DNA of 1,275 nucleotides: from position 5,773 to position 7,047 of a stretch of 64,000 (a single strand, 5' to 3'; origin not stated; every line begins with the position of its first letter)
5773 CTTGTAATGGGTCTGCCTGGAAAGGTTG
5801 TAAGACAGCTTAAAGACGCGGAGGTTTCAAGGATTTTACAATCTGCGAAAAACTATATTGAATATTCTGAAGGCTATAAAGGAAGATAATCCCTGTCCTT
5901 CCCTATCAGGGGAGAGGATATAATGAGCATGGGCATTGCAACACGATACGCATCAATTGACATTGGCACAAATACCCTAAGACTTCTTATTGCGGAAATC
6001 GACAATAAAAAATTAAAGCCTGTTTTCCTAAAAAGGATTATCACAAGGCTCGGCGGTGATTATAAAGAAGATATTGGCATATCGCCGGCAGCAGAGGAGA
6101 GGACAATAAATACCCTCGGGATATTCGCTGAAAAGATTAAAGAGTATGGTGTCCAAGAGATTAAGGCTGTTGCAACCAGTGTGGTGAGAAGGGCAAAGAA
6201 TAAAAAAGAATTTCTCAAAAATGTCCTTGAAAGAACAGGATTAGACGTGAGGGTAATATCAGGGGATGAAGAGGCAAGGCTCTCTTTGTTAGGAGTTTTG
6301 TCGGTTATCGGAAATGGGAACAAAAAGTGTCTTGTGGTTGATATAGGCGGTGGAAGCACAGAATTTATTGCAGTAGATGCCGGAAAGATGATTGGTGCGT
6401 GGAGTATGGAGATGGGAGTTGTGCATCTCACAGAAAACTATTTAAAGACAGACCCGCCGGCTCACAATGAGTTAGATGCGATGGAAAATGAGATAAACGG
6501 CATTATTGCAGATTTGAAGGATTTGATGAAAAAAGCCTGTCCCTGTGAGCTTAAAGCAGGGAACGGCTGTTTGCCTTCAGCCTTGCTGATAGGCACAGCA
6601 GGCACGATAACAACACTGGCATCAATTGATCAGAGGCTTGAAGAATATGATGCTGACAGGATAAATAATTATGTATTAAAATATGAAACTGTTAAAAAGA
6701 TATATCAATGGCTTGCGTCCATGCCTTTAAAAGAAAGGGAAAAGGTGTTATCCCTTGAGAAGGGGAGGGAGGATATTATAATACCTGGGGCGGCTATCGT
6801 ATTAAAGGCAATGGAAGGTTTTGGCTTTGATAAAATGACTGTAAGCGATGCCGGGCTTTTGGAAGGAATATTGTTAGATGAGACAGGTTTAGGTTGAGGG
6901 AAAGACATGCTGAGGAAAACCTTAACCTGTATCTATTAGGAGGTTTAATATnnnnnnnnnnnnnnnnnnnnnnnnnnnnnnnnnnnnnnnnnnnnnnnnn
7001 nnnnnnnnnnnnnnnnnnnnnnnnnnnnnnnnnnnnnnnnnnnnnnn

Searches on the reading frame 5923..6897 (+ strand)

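Call 4: search_protein_families(library=pfam, proteins=[window:5923-6897:+], max_evalue=0.01)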
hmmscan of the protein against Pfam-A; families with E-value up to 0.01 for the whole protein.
window:5923-6897:+ (324 aa): 4 families
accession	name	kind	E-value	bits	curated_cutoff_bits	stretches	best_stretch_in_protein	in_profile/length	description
PF02541.22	Ppx-GppA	-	4.8e-64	217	27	1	22-320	1-281/285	Ppx/GppA phosphatase family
PF06277.17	EutA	-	0.0011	18.3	27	1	11-166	7-175/475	Ethanolamine utilisation protein EutA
PF14450.12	FtsA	-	0.0064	17.3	31.8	0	138-171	2-35/127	Cell division protein FtsA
PF08841.16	DDR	-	0.0099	15.4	24.6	0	74-155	76-154/328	Diol dehydratase reactivase ATPase-like domain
